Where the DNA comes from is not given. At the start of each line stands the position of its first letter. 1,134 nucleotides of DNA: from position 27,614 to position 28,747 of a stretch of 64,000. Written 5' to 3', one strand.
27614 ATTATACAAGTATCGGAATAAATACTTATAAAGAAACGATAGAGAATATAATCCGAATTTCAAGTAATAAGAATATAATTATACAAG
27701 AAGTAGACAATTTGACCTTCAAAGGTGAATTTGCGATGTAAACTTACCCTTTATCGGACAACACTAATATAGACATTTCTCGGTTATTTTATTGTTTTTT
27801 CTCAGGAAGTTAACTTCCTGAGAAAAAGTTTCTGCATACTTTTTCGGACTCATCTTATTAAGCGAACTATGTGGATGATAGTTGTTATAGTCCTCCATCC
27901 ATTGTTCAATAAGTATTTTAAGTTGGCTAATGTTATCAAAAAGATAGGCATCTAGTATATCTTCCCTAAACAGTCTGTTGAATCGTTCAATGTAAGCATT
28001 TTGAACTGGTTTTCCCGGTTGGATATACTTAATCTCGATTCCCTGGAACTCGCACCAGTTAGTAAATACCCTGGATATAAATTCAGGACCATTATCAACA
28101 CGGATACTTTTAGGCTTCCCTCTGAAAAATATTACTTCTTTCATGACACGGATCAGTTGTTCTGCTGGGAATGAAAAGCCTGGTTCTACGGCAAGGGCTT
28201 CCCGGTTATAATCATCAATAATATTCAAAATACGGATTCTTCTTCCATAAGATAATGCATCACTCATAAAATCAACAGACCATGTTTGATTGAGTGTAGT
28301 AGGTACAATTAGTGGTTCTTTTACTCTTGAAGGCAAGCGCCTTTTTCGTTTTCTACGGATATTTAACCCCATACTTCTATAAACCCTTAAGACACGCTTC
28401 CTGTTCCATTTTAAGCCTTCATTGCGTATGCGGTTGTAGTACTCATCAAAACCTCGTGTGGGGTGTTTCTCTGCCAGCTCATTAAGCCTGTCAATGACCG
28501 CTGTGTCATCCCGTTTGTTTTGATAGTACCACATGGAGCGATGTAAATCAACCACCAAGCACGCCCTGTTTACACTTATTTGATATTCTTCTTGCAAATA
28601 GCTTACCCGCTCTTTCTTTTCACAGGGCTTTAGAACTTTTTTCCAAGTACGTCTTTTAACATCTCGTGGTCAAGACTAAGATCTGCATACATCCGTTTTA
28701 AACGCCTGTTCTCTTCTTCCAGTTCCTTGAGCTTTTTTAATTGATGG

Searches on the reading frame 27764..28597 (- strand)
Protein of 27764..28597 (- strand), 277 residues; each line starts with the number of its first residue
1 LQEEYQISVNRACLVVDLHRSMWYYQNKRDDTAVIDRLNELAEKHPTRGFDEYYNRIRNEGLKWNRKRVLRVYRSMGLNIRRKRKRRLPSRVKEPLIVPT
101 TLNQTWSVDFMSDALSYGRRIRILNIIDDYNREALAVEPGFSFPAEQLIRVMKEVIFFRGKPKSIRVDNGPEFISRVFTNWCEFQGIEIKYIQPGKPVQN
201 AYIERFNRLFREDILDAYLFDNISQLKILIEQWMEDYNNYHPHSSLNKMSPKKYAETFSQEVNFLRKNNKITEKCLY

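Call 18: search_protein_families(library=ncbifam, proteins=[window:27764-28597:-], max_evalue=0.01)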
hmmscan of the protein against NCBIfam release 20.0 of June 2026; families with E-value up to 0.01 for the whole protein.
window:27764-28597:- (277 aa): 5 families
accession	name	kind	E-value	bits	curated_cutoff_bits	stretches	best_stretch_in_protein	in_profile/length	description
NF033516.0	transpos_IS3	equivalog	9.2e-63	212.7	160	1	5-254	99-368/369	IS3 family transposase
NF033577.2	transpos_IS481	equivalog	6.5e-34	117.8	224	1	29-252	58-281/284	IS481 family transposase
NF006918.0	PRK09409.1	subfamily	8.2e-14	51.9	597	1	8-256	22-286/301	IS2 transposase TnpB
NF033546.1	transpos_IS21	equivalog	1.8e-07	31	160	1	174-266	201-290/294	IS21 family transposase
NF033563.0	transpos_IS30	equivalog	2e-05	24.4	80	1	151-228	181-254/267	IS30 family transposase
